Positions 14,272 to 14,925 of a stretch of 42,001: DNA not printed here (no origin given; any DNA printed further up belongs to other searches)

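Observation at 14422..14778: A ~115-aa domain shared by both zeta toxins (C-terminal) and a stand-alone ORF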

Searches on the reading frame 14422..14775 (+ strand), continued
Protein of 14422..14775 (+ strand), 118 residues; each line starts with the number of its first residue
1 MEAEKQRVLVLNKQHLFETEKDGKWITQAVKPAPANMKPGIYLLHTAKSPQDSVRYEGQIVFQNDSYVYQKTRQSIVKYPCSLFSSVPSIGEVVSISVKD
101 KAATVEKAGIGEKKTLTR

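Call 55: fold_search(model_id=the predicted structure, library=pdb)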
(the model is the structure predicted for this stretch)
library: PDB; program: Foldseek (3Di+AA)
matches with E <= 10: 865; with E <= 0.001: 6
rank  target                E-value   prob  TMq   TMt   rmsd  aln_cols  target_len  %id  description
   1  6epi_F                6.4e-08  1.00  0.75  0.24   2.1       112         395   28  Structure of the epsilon_1 / zeta_1 antitoxin / toxin system from Neisseria gonorrhoeae in complex with UNAM-4P. (released 2018-05-02)
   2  6eph_B                1.3e-07  1.00  0.78  0.25   2.1       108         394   29  Structure of the epsilon_1 / zeta_1 antitoxin toxin system from Neisseria gonorrhoeae in complex with UNAM. (released 2018-05-02)
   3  6epg_F                2.5e-07  1.00  0.77  0.24   2.1       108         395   29  Structure of the epsilon_1 / zeta_1 antitoxin / toxin system from Neisseria gonorrhoeae. (released 2018-05-02)
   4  6epg_H                4.1e-07  1.00  0.74  0.23   2.1       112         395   28  Structure of the epsilon_1 / zeta_1 antitoxin / toxin system from Neisseria gonorrhoeae. (released 2018-05-02)
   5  6epg_D                5.6e-07  1.00  0.74  0.24   2.1       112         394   28  Structure of the epsilon_1 / zeta_1 antitoxin / toxin system from Neisseria gonorrhoeae. (released 2018-05-02)
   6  6epg_B                8.6e-07  1.00  0.67  0.22   2.9       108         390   27  Structure of the epsilon_1 / zeta_1 antitoxin / toxin system from Neisseria gonorrhoeae. (released 2018-05-02)
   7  1bkb                  3.1e-02  0.98  0.37  0.33  15.9       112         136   10  INITIATION FACTOR 5A FROM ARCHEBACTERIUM PYROBACULUM AEROPHILUM (released 1998-11-04)
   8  1eif                  4.8e-02  0.92  0.34  0.32  16.5       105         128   12  EUKARYOTIC TRANSLATION INITIATION FACTOR 5A FROM METHANOCOCCUS JANNASCHII (released 1998-10-14)
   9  7tuv_A                5.6e-02  1.00  0.35  0.07   5.1        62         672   14  Crystal structure of the exoribonucleolytic module of T. brucei RRP44 (released 2023-01-11)
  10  3go5                  6.9e-02  0.77  0.32  0.15  12.0       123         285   15  Crystal structure of a multidomain protein with nucleic acid binding domains (sp_0946) from streptococcus pneumoniae tig (released 2009-04-07)
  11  4nps                  8.1e-02  1.00  0.40  0.17   1.7        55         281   13  Crystal Structure of Bep1 protein (VirB-translocated Bartonella effector protein) from Bartonella clarridgeiae (released 2014-10-08)
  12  3ue0_B                1.5e-01  0.97  0.35  0.08   9.1        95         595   14  Crystal structure of Acinetobacter baumannii PBP1a in complex with Aztreonam (released 2011-12-14)
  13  1yby_A                1.9e-01  0.69  0.35  0.25  15.1       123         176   10  Conserved hypothetical protein Cth-95 from Clostridium thermocellum (released 2005-02-01)
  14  3kf6_B                2.2e-01  0.96  0.37  0.41   7.1        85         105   16  Crystal structure of S. pombe Stn1-ten1 complex (released 2009-12-22)
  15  4qqb_X                2.3e-01  0.95  0.33  0.50   5.9        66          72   20  Structural basis for the assembly of the SXL-UNR translation regulatory complex (released 2014-09-03)
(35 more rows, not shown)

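Call 57: search_solved_structures(query=A2, max_evalue=10, show_alignments=0)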
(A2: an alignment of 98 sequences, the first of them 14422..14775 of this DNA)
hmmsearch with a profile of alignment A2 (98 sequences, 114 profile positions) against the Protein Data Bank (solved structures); distinct sequences matched with E-value up to 10: 3.
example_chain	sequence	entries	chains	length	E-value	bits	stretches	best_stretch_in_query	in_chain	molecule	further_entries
6eph_B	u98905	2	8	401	2.9e-24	88.5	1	2-114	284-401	Zeta_1 toxin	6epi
6epg_B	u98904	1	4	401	2.9e-24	88.4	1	2-114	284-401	Zeta_1 toxin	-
1wp5_A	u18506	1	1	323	0.11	15.6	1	15-74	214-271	topoisomerase IV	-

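Call 58: search_dna_similar(query=window:14422-14775:+, collection=plasmids, mode=protein, max_rows=60, max_evalue=0.00001, rows=spread)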
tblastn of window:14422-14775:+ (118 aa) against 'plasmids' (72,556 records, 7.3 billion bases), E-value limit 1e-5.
Records with a match: 376; places in all: 413; records where one place covers at least 80% of the query: 258.
Best place of each record, by identity: >=99% 32; <60% 344.
By first word of the organism name: Escherichia 80; uncultured 78; Neisseria 32; Xylella 22; Pseudomonas 20; Klebsiella 19; Xanthomonas 12; Salmonella 10; Enterobacter 9; Delftia 7; and 41 more.
By predicted mobility (MOB-suite, as given by PLSDB): conjugative 351; non-mobilizable 13; mobilizable 12.
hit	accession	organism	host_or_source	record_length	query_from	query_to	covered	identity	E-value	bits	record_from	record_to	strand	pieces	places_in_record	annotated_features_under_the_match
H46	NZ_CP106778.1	Neisseria gonorrhoeae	Homo sapiens,urethal swab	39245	1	118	100%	100.0%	2e-76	251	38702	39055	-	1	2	KfrB domain-containing protein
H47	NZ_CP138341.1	Neisseria gonorrhoeae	Homo sapiens,urethra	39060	1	118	100%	100.0%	3e-74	245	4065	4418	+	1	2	KfrB domain-containing protein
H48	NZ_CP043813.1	Neisseria gonorrhoeae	Homo sapiens,Vaginal swab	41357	1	118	100%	100.0%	3e-74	245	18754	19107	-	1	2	KfrB domain-containing protein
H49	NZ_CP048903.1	Neisseria gonorrhoeae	Homo sapiens,urine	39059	1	118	100%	100.0%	4e-74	244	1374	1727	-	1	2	KfrB domain-containing protein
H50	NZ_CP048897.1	Neisseria gonorrhoeae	Homo sapiens,urine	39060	1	118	100%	100.0%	4e-74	244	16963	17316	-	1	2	KfrB domain-containing protein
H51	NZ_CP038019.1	Eikenella exigua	Homo sapiens,brain abscess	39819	1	109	92%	49.1%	1e-27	112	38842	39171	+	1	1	KfrB domain-containing protein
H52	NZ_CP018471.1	Xanthomonas vesicatoria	Capsicum annuum,pepper leaf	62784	5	108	88%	41.5%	6e-15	76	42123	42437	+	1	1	kfrB: IncP plasmid survival protein KfrB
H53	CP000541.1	Acidovorax sp. JS42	-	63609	5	118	97%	37.7%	3e-13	71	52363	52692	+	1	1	putative conjugation protein TraO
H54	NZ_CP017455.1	Dickeya solani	muscari,Cell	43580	5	108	88%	40.6%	4e-14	74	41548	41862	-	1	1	kfrB: IncP plasmid survival protein KfrB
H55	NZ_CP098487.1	Enterobacter hormaechei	Homo sapiens,mixed cultrue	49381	5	108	88%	40.6%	4e-14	74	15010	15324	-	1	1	kfrB: IncP plasmid survival protein KfrB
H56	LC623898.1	uncultured bacterium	-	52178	5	108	88%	40.6%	4e-14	74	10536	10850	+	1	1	kfrB: KfrB protein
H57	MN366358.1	bacterium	-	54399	5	108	88%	40.6%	4e-14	74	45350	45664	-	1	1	traO: protein TraO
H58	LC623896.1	uncultured bacterium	-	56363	5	108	88%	40.6%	4e-14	74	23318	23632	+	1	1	kfrB: KfrB protein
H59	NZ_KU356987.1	Variovorax paradoxus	-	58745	5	108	88%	40.6%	4e-14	74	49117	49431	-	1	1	kfrB: IncP plasmid survival protein KfrB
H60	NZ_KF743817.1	Proteus mirabilis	-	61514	5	108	88%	40.6%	4e-14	74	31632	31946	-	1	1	IncP plasmid survival protein KfrB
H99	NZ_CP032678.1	Pseudomonas sp. Leaf58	Arabidopsis,whole organism,phyllosphere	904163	1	97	82%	36.6%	6e-9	59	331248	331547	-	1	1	KfrB domain-containing protein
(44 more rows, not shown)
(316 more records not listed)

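Call 65: search_solved_structures(query=A4, max_evalue=0.01, show_alignments=4)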
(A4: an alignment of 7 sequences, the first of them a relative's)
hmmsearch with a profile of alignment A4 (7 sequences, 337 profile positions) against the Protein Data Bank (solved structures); distinct sequences matched with E-value up to 0.01: 44.
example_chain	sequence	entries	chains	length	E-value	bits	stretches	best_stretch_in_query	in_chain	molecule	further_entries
3zcb_A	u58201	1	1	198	1e-55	192.6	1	4-184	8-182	ADENOSINE MONOPHOSPHATE-PROTEIN TRANSFERASE VBHT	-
3shg_A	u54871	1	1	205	1.3e-55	192.2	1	4-185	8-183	VbhT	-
3zc7_A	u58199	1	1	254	1.5e-55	192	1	4-185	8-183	ADENOSINE MONOPHOSPHATE-PROTEIN TRANSFERASE VBHT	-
5jfz_A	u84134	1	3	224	3.2e-44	154.8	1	4-178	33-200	Probable adenosine monophosphate-protein transferase fic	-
5jff_A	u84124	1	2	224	9.3e-44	153.2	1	4-178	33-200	Probable adenosine monophosphate-protein transferase fic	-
8wt0_A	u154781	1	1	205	2.5e-42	148.6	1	5-210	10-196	Cell filamentation protein Fic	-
4lu4_A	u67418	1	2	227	1.4e-39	139.5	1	5-200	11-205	Putative cell filamentation protein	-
4n67_A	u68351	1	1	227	4.4e-39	137.9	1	5-200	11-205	Putative cell filamentation protein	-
4wgj_A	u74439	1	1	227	6e-38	134.1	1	5-208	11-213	BepC protein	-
4nps_A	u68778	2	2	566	7.4e-37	130.6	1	6-212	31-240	Bartonella effector protein (Bep) substrate of VirB T4SS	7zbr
2vza_A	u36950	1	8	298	9e-37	130.3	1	6-212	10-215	CELL FILAMENTATION PROTEIN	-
5nh2_A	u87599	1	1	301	9.3e-37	130.2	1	6-212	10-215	Adenosine monophosphate-protein transferase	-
2jk8_A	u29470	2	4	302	9.5e-37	130.2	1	6-212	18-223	PUTATIVE CELL FILAMENTATION PROTEIN (BEPA PROTEIN) | CELL FILAMENTATION PROTEIN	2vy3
5eu0_A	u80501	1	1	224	1.3e-34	123.2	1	7-178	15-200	Bartonella effector protein (Bep) substrate of VirB T4SS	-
4m16_A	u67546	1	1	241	6.8e-34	120.8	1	6-204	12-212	Bartonella effector protein (Bep) substrate of VirB T4SS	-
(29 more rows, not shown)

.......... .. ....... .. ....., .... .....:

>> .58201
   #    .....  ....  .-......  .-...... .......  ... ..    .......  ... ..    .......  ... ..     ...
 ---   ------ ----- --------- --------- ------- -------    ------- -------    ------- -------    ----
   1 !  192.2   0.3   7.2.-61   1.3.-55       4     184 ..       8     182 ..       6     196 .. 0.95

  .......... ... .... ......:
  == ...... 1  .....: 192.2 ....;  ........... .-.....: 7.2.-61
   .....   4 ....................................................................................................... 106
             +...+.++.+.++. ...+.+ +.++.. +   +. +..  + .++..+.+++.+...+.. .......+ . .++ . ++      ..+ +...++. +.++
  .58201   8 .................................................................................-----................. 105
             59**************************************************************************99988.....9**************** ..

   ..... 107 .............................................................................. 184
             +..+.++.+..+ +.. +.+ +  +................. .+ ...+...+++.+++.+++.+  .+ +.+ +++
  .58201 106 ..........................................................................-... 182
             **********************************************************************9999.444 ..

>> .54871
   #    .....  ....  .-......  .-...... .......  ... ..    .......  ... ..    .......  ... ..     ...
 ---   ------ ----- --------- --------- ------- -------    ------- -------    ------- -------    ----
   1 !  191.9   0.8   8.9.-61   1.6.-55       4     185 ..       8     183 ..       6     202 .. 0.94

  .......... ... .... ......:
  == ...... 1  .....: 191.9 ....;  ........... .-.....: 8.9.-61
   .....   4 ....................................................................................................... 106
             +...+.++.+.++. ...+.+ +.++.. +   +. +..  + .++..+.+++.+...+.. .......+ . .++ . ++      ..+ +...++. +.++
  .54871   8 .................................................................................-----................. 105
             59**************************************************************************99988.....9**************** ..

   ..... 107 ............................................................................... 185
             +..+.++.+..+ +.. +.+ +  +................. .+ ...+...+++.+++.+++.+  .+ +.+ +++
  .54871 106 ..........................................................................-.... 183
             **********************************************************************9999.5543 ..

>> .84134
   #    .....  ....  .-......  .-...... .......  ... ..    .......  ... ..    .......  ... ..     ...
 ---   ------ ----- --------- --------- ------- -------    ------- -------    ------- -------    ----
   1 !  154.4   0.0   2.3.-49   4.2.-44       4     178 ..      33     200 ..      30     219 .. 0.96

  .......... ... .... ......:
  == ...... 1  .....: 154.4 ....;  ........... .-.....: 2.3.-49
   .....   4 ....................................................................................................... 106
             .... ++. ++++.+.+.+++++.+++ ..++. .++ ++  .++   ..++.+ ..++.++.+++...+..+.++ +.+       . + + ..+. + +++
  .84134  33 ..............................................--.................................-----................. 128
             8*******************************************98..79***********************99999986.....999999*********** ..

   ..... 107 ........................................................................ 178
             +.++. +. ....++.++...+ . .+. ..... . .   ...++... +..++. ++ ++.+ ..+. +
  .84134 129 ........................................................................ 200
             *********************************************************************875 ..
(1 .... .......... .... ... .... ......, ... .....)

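Call 71: search_dna_similar(query=P0052, collection=plasmids, mode=protein, max_rows=25, max_evalue=1e-10)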
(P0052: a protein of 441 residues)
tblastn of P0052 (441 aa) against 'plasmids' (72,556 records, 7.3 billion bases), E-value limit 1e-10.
Records with a match: 1412; places in all: 1516; records where one place covers at least 80% of the query: 34.
Best place of each record, by identity: <60% 1412.
By first word of the organism name: Enterococcus 449; Burkholderia 125; Streptomyces 118; Xanthomonas 92; Escherichia 82; uncultured 79; Acinetobacter 48; Pseudomonas 46; Agrobacterium 46; Xylella 35; and 87 more.
By predicted mobility (MOB-suite, as given by PLSDB): conjugative 802; mobilizable 308; non-mobilizable 302.
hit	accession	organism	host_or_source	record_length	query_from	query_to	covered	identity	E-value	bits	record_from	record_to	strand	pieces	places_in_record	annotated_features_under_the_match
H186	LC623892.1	uncultured bacterium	-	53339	5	428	89%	48.8%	4e-83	390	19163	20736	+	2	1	hypothetical protein (x4)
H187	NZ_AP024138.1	Aeromonas caviae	-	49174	8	428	88%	48.5%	3e-79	378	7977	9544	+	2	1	zeta toxin family protein | KfrB domain-containing protein | hypothetical protein | DNA-binding protein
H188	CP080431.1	Sphingomonas sp. DS-9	-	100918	8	282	62%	49.1%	5e-68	242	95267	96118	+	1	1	record has no annotation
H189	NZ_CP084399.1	Sphingobium sp. CFD-1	cell culture,soil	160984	8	282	62%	49.1%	5e-68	242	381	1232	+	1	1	zeta toxin family protein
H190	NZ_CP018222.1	Tardibacter chloracetimidivorans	whole organism,soil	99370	8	265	59%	51.2%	4e-67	239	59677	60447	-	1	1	zeta toxin family protein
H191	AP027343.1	Sphingobium sp. TomTYG74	-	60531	9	265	58%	49.4%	2e-64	231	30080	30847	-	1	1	hypothetical protein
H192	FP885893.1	Ralstonia solanacearum CMR15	-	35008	5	323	72%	39.8%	4e-55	204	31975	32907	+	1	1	putative zeta toxin of the postsegregational killing system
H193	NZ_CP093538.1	Ralstonia pseudosolanacearum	cell culture,pepper stem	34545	5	323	72%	38.9%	3e-55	204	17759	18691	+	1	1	zeta toxin family protein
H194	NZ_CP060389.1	Sphingobium sp. KCTC 72723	single cell,Antarctic soil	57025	9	265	58%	47.9%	7e-62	224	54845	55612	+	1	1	zeta toxin family protein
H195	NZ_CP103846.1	Xanthomonas hortorum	Pelargonium x hortorum,cell culture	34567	5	278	62%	42.2%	3e-53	199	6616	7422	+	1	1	zeta toxin family protein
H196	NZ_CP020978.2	Xanthomonas phaseoli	Phaseolus vulgaris,cell culture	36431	5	278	62%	41.8%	5e-53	198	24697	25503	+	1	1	zeta toxin family protein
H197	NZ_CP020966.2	Xanthomonas phaseoli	Phaseolus vulgaris,cell culture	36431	5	278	62%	41.8%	5e-53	198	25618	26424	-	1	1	zeta toxin family protein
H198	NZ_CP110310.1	Xanthomonas phaseoli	Phaseolus vulgaris,cell culture,leaf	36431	5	278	62%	41.8%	5e-53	198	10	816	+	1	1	zeta toxin family protein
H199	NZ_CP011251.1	Xanthomonas citri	Citrus x limon,cell culture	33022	5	278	62%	41.2%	4e-53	198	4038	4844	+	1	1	zeta toxin family protein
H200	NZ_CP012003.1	Xanthomonas citri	Citrus x aurantiifolia,whole organism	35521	5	278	62%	41.2%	4e-53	198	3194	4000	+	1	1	zeta toxin family protein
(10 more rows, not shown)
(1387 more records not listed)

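Call 72: search_dna_similar(query=P0146, collection=plasmids, mode=protein, max_rows=15, max_evalue=1e-8)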
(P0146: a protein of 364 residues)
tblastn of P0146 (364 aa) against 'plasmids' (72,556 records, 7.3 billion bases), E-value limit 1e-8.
Records with a match: 324; places in all: 326; records where one place covers at least 80% of the query: 0.
Best place of each record, by identity: <60% 324.
By first word of the organism name: Escherichia 79; uncultured 74; Klebsiella 18; Pseudomonas 16; Xylella 14; Xanthomonas 12; Salmonella 9; Enterobacter 9; Delftia 7; Variovorax 6; and 39 more.
By predicted mobility (MOB-suite, as given by PLSDB): conjugative 303; mobilizable 12; non-mobilizable 9.
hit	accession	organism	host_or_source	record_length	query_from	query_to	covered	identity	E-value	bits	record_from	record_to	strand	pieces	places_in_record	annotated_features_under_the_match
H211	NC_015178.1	Acidiphilium multivorum AIU301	-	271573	1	216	59%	42.9%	3e-42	164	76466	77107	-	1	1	nucleotidyl transferase AbiEii/AbiGii toxin family protein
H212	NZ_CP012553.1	Campylobacter sp. RM16192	dog,cell culture,oral swab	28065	10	208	55%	40.9%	1e-32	136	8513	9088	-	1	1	nucleotidyl transferase AbiEii/AbiGii toxin family protein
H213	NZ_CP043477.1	Xanthomonas hyacinthi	Hyacinthus orientalis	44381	220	344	34%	38.9%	6e-15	84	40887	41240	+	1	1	KfrB domain-containing protein | Fic/DOC family protein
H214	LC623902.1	uncultured bacterium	-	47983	220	344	34%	38.9%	6e-15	84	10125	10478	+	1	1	kfrB: KfrB stable inheritance protein | hypothetical protein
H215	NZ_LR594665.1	Variovorax sp. RA8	Riverbed sediment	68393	211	344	37%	35.1%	5e-16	87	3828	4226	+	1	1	KfrB domain-containing protein | Fic/DOC family protein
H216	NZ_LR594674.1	Variovorax sp. PBL-E5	linuron-contaminated soil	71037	211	344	37%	35.1%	5e-16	87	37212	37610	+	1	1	KfrB domain-containing protein | Fic/DOC family protein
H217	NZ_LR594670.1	Variovorax sp. SRS16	linuron-contaminated soil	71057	211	344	37%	35.1%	5e-16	87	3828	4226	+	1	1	KfrB domain-containing protein | Fic/DOC family protein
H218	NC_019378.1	Burkholderia cepacia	-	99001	211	344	37%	35.1%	5e-16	87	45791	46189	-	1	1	KfrB domain-containing protein | Fic/DOC family protein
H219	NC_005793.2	Achromobacter denitrificans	-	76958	211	344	37%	35.1%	6e-16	87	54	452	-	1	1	KfrB domain-containing protein | Fic/DOC family protein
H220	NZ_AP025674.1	Acidovorax sp. SUPP3334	Hydrocotyle maritima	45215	211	339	35%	35.7%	6e-15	84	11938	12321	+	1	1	KfrB domain-containing protein | Fic/DOC family protein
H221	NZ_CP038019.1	Eikenella exigua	Homo sapiens,brain abscess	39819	216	345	36%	33.6%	1e-12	77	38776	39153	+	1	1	KfrB domain-containing protein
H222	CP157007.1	Methylomonas sp. AM2-LC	-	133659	246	339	26%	46.3%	3e-14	82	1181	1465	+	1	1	record has no annotation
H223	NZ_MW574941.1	Escherichia coli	-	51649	222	339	32%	36.4%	1e-13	80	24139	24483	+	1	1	IncP plasmid survival protein KfrB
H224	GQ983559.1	uncultured bacterium pAKD4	-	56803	236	344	30%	38.5%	1e-15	86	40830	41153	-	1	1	hypothetical protein | kfrB: KfrB stable inheritance protein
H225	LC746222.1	uncultured bacterium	-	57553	222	339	32%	35.6%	1e-13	79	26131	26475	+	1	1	kfrB: KfrB protein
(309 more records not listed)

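Call 73: get_annotated_region(hit=H187, flank=6000)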
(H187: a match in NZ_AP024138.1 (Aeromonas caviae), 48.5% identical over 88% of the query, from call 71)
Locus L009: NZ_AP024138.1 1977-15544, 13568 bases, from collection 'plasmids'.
description: Aeromonas caviae strain KAM329 plasmid pKAM329_2, complete sequence
organism: Aeromonas caviae (NCBI taxid 648)
taxonomy: Bacteria; Pseudomonadota; Gammaproteobacteria; Aeromonadales; Aeromonadaceae; Aeromonas; Aeromonas caviae
host: -; source: -; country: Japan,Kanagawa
typing (MOB-suite, as given by PLSDB): non-mobilizable
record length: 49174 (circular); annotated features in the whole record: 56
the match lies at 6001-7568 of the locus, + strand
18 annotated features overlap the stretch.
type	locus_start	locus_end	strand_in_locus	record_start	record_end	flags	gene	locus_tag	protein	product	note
CDS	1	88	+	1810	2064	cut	-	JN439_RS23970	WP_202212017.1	hypothetical protein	-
CDS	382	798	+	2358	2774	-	-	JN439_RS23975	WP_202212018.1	antirestriction protein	-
CDS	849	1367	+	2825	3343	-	-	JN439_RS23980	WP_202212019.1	hypothetical protein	-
CDS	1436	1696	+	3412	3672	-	-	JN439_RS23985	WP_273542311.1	hypothetical protein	-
CDS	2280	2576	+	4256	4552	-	-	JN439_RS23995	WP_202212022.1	TrfB-related DNA-binding protein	-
CDS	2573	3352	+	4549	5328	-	-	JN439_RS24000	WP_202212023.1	ParA family protein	-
CDS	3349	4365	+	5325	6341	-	-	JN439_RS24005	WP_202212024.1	ParB/RepB/Spo0J family partition protein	GO:0007059 - chromosome segregation [Evidence IEA]; GO:0000910 - cytokinesis [Evidence IEA]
CDS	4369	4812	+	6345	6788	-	-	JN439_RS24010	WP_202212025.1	hypothetical protein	-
CDS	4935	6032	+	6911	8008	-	-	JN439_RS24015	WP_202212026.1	DNA-binding protein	-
CDS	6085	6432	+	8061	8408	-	-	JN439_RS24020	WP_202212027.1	KfrB domain-containing protein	-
CDS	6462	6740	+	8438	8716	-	-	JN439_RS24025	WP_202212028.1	hypothetical protein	-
CDS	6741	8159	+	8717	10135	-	-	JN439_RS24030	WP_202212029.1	zeta toxin family protein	-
CDS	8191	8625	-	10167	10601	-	-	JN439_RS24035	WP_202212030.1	conjugal transfer protein TraM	-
CDS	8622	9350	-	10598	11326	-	-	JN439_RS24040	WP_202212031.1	ArsA-related P-loop ATPase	-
CDS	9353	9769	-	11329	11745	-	-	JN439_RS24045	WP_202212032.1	TraK family protein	-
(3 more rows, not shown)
